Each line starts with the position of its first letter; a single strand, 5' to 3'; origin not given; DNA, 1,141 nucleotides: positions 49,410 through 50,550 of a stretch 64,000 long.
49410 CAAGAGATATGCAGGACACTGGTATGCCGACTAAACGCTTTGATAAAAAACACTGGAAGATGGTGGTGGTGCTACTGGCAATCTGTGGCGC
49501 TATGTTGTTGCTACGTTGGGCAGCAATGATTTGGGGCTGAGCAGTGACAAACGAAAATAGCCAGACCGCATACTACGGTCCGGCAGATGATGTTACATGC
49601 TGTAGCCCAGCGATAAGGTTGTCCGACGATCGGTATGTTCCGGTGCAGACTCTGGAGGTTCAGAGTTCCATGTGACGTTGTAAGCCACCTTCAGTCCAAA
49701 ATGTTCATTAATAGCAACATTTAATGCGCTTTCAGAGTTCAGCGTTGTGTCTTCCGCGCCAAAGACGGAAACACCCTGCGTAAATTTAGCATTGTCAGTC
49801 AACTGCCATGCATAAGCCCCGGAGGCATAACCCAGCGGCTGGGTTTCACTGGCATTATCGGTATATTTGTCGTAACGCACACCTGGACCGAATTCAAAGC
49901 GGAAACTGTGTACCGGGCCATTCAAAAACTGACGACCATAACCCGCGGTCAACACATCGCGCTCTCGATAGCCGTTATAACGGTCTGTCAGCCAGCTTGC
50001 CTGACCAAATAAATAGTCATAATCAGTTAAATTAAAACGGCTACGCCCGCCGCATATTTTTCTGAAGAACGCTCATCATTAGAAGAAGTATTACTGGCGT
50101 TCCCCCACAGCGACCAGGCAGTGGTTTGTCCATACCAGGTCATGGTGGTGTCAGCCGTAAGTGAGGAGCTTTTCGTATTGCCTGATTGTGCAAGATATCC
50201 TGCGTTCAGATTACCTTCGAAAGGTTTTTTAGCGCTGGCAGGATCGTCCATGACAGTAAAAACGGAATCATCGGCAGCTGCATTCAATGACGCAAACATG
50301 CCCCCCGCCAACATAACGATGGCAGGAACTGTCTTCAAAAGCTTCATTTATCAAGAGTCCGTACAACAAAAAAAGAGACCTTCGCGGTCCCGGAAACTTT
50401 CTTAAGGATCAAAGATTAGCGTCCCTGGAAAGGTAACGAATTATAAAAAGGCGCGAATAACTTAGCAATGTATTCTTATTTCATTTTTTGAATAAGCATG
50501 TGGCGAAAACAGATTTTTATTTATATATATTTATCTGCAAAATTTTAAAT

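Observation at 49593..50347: ydiY reading frame broken by a frameshift in a short tandem repeat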

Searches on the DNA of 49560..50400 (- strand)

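Call 4: search_dna_similar(query=window:49560-50400:-, collection=ecoli_genomes, mode=near, max_rows=40, rows=spread)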
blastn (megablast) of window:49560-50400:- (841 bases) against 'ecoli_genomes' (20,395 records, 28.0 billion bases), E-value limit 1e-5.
Records with a match: 5420; places in all: 5425; records where one place covers at least 80% of the query: 5413.
Genomes with a match: 5420 of 5426; with a place that covers at least 80% of the query: 5413. Places per genome that has any: lowest 1, median 1, highest 2. On chromosomes: 5423 places; on plasmids: 2.
Best place of each record, by identity: >=99% 33; 95-99% 5387.
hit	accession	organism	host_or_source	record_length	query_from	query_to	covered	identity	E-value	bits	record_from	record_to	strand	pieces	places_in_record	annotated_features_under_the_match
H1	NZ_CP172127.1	Escherichia coli strain GF43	chicken meat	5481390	1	841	100%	99.3%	0e+0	1524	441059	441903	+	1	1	ydiY: YdiY family protein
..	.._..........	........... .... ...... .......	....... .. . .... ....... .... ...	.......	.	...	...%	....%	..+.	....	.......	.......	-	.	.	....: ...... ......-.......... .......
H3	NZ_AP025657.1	Escherichia coli strain TUM13867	Homo sapiens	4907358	1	841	100%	98.5%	0e+0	1485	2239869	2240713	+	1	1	ydiY: DUF481 domain-containing protein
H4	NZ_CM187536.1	Escherichia coli strain capsule spontaneous mutant 17a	lab isolate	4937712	1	841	100%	98.5%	0e+0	1485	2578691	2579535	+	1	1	ydiY: DUF481 domain-containing protein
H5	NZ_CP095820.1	Escherichia coli strain Jnd12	avian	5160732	1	841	100%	98.3%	0e+0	1480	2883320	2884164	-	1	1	ydiY: YdiY family protein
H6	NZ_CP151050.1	Escherichia coli strain 20KM2222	Dog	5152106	1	841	100%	98.1%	0e+0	1469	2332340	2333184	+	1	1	ydiY: YdiY family protein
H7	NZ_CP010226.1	Escherichia coli strain S1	mouse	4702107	1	841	100%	98.0%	0e+0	1463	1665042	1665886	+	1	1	ydiY: DUF481 domain-containing protein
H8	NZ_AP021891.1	Escherichia coli strain 2017.01.04CC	Homo sapiens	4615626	1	841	100%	98.0%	0e+0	1463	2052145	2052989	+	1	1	ydiY: DUF481 domain-containing protein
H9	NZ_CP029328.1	Escherichia coli strain A1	Short-beaked echidna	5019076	1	841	100%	98.0%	0e+0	1463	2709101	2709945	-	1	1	ydiY: DUF481 domain-containing protein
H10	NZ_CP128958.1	Escherichia coli strain TUM2330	missing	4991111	1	841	100%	98.0%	0e+0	1463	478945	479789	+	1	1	ydiY: DUF481 domain-containing protein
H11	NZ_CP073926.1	Escherichia coli strain MB98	Poultry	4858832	1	841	100%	98.0%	0e+0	1463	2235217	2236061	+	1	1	ydiY: DUF481 domain-containing protein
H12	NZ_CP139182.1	Escherichia coli strain JX21CE35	chicken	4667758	1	841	100%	98.0%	0e+0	1463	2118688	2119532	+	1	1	ydiY: DUF481 domain-containing protein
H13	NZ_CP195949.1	Escherichia coli strain D7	Water sample from the Juan Diaz River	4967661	1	841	100%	98.0%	0e+0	1463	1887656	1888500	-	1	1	ydiY: DUF481 domain-containing protein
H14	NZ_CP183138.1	Escherichia coli strain 774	Homo sapiens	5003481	1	841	100%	98.0%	0e+0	1463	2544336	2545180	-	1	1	ydiY: DUF481 domain-containing protein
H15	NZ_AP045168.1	Escherichia coli strain JNEC-KY172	Homo sapiens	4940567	1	841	100%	98.0%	0e+0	1463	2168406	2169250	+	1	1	ydiY: DUF481 domain-containing protein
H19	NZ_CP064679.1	Escherichia coli K-12 strain CETR2G40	not applicable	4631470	1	841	100%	97.9%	0e+0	1458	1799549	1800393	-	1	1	ydiY: DUF481 domain-containing protein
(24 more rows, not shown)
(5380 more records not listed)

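Call 5: get_annotated_region(hit=H19, flank=3000)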
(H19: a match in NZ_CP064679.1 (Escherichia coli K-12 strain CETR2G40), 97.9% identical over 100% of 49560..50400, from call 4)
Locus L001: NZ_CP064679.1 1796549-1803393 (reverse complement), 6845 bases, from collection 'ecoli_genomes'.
description: Escherichia coli K-12 strain CETR2G40 chromosome, complete genome
organism: Escherichia coli K-12 strain CETR2G40 (NCBI taxid 83333)
replicon: chromosome; assembly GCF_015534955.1
host: not applicable; source: -; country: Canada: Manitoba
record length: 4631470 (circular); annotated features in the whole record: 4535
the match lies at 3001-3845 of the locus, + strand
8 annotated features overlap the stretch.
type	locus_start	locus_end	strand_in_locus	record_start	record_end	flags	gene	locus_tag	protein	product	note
CDS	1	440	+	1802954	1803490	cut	yniB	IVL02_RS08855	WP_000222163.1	YniB family protein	-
CDS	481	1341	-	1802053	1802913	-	yniA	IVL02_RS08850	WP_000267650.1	fructosamine kinase family protein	-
CDS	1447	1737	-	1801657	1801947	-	ghoS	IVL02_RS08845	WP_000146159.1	type V toxin-antitoxin system endoribonuclease antitoxin GhoS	-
CDS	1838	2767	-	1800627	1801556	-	pfkB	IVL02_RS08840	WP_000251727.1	6-phosphofructokinase II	-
CDS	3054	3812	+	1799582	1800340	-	ydiY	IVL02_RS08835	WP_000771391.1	DUF481 domain-containing protein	-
CDS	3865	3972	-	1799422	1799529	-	yniD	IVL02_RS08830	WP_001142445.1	small membrane protein YniD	-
CDS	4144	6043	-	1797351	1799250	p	espL1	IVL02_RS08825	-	type III secretion system effector EspL1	frameshifted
CDS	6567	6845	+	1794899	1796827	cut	thrS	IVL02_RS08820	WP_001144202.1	threonine--tRNA ligase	-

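Call 6: get_annotated_region(hit=H1, flank=3000)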
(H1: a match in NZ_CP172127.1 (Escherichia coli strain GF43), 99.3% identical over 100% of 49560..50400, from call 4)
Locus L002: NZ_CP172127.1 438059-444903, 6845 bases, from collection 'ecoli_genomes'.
description: Escherichia coli strain GF43 chromosome, complete genome
organism: Escherichia coli strain GF43 (NCBI taxid 562)
replicon: chromosome; assembly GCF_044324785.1
host: -; source: chicken meat; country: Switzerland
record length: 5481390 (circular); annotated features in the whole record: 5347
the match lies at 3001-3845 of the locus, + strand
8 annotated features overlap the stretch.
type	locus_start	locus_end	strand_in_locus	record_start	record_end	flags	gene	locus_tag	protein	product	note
CDS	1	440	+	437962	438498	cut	yniB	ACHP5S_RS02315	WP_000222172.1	YniB family protein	-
CDS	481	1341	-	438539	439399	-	yniA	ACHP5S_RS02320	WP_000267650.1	fructosamine kinase family protein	-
CDS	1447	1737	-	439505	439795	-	ghoS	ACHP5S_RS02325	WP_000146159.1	type V toxin-antitoxin system endoribonuclease antitoxin GhoS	-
CDS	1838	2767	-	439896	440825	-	pfkB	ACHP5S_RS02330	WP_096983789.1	6-phosphofructokinase II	-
CDS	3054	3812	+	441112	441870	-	ydiY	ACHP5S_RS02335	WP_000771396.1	YdiY family protein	-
CDS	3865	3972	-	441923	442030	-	yniD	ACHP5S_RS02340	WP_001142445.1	small membrane protein YniD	-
CDS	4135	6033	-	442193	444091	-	espL1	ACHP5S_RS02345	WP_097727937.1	type III secretion system effector EspL1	-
CDS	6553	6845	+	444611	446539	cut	thrS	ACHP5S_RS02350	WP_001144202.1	threonine--tRNA ligase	-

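Call 8: search_dna_similar(query=window:50005-50085:-, collection=ecoli_genomes, mode=near, max_rows=30, rows=best)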
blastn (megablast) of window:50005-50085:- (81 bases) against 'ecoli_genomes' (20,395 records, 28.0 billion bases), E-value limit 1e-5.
Records with a match: 5416; places in all: 5418; records where one place covers at least 80% of the query: 5416.
Genomes with a match: 5416 of 5426; with a place that covers at least 80% of the query: 5416. Places per genome that has any: lowest 1, median 1, highest 2. On chromosomes: 5416 places; on plasmids: 2.
Best place of each record, by identity: >=99% 2; 95-99% 5379; 90-95% 35.
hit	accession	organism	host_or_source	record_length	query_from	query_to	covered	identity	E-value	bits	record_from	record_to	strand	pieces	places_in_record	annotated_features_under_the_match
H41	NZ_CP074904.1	Escherichia coli strain 08_4358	Homo sapiens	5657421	1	81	100%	100.0%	6e-34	150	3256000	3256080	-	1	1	ydiY: DUF481 domain-containing protein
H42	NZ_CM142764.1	Escherichia coli strain GPEC60-33-648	chicken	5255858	1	81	100%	100.0%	6e-34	150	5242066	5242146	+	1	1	ydiY: DUF481 domain-containing protein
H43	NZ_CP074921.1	Escherichia coli strain 07_3986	Homo sapiens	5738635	1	81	100%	96.4%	2e-29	135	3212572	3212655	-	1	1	ydiY: DUF481 domain-containing protein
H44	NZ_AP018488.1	Escherichia coli O157:H7 strain PV15-279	Homo sapiens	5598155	1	81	100%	95.3%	2e-28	132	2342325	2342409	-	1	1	ydiY: DUF481 domain-containing protein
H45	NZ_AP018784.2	Escherichia coli strain SK1144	-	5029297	1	81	100%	95.3%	2e-28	132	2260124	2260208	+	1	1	ydiY: DUF481 domain-containing protein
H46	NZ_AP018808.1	Escherichia coli strain E2865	Bos taurus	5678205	1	81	100%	95.3%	2e-28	132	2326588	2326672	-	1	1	ydiY: DUF481 domain-containing protein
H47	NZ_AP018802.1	Escherichia coli strain E2863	Bos taurus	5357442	1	81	100%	95.3%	2e-28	132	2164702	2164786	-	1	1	ydiY: DUF481 domain-containing protein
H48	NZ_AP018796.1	Escherichia coli strain E2855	Bos taurus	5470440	1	81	100%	95.3%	2e-28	132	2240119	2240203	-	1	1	ydiY: DUF481 domain-containing protein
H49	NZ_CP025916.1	Escherichia coli strain 120899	Homo sapiens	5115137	1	81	100%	95.3%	2e-28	132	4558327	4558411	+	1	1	ydiY: DUF481 domain-containing protein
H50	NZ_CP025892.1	Escherichia coli strain 503025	Homo sapiens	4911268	1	81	100%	95.3%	2e-28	132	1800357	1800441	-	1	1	ydiY: DUF481 domain-containing protein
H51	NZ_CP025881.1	Escherichia coli strain 503440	Homo sapiens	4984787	1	81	100%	95.3%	2e-28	132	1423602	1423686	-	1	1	ydiY: DUF481 domain-containing protein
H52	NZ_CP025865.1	Escherichia coli strain 504211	Homo sapiens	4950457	1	81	100%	95.3%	2e-28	132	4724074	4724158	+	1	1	ydiY: DUF481 domain-containing protein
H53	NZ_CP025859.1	Escherichia coli strain 504239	Homo sapiens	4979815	1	81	100%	95.3%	2e-28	132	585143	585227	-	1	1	ydiY: DUF481 domain-containing protein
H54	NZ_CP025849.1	Escherichia coli strain 600468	Homo sapiens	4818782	1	81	100%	95.3%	2e-28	132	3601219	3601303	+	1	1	ydiY: DUF481 domain-containing protein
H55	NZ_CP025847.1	Escherichia coli strain 602354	Homo sapiens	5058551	1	81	100%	95.3%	2e-28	132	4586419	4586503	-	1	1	ydiY: DUF481 domain-containing protein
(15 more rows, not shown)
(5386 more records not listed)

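Call 10: get_annotated_region(hit=H41, flank=3400)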
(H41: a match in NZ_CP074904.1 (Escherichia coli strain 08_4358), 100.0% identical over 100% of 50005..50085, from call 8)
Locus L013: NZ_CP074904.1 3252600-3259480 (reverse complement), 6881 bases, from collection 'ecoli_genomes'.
description: Escherichia coli strain 08_4358 chromosome, complete genome
organism: Escherichia coli strain 08_4358 (NCBI taxid 562)
replicon: chromosome; assembly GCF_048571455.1
host: Homo sapiens; source: missing; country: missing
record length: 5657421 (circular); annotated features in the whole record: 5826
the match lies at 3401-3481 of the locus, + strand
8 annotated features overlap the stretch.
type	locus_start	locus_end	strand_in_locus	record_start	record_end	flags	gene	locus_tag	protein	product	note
CDS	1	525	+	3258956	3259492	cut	yniB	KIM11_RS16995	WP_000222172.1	YniB family protein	-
CDS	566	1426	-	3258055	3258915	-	yniA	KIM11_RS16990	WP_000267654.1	fructosamine kinase family protein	-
CDS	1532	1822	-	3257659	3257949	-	ghoS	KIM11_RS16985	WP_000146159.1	type V toxin-antitoxin system endoribonuclease antitoxin GhoS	-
CDS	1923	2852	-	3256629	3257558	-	pfkB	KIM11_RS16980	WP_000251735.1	6-phosphofructokinase II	-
CDS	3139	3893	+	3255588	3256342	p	ydiY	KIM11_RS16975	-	DUF481 domain-containing protein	frameshifted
CDS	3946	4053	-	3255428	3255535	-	yniD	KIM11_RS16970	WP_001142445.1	small membrane protein YniD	-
CDS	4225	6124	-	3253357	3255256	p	espL1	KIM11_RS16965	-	type III secretion system effector EspL1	frameshifted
CDS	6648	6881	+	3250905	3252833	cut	thrS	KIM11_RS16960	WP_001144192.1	threonine--tRNA ligase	-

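Call 11: get_annotated_region(hit=H42, flank=3400)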
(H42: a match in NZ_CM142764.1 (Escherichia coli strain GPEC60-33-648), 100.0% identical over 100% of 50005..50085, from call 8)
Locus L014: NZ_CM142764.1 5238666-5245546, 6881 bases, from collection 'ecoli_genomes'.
description: Escherichia coli strain GPEC60-33-648 chromosome, whole genome shotgun sequence
organism: Escherichia coli strain GPEC60-33-648 (NCBI taxid 562)
replicon: chromosome; assembly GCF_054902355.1
host: -; source: chicken; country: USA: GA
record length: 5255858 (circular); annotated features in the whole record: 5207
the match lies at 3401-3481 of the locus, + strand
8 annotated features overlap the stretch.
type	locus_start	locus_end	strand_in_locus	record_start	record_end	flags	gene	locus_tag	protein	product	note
CDS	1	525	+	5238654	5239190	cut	yniB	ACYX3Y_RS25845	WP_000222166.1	YniB family protein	-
CDS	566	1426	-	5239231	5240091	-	yniA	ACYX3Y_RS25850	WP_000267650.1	fructosamine kinase family protein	-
CDS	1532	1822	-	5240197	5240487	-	ghoS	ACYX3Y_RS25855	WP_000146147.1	type V toxin-antitoxin system endoribonuclease antitoxin GhoS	-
CDS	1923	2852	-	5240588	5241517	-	pfkB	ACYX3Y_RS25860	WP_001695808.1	6-phosphofructokinase II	-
CDS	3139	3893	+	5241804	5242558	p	ydiY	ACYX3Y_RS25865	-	DUF481 domain-containing protein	frameshifted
CDS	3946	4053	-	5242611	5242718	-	yniD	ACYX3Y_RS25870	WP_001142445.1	small membrane protein YniD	-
CDS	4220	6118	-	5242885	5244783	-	espL1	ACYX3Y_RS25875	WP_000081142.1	type III secretion system effector EspL1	-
CDS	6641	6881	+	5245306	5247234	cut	thrS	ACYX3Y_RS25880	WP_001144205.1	threonine--tRNA ligase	-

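Call 12: get_annotated_region(hit=H43, flank=3400)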
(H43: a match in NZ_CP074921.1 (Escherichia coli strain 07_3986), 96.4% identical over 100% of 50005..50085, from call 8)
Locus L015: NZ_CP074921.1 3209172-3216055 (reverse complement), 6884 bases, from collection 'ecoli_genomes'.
description: Escherichia coli strain 07_3986 chromosome, complete genome
organism: Escherichia coli strain 07_3986 (NCBI taxid 562)
replicon: chromosome; assembly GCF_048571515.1
host: Homo sapiens; source: missing; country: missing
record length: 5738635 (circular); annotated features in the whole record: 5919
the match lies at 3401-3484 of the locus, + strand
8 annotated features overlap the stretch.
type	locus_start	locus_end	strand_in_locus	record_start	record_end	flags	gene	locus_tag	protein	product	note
CDS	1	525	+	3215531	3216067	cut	yniB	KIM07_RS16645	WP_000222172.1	YniB family protein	-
CDS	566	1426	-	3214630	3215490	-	yniA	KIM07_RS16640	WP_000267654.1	fructosamine kinase family protein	-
CDS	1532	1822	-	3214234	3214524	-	ghoS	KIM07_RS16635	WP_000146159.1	type V toxin-antitoxin system endoribonuclease antitoxin GhoS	-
CDS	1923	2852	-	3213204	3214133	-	pfkB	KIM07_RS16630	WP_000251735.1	6-phosphofructokinase II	-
CDS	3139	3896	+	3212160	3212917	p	ydiY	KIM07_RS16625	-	DUF481 domain-containing protein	frameshifted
CDS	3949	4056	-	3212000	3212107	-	yniD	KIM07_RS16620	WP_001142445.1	small membrane protein YniD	-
CDS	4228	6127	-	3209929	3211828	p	espL1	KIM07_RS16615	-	type III secretion system effector EspL1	frameshifted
CDS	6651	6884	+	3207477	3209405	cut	thrS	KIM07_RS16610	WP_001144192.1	threonine--tRNA ligase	-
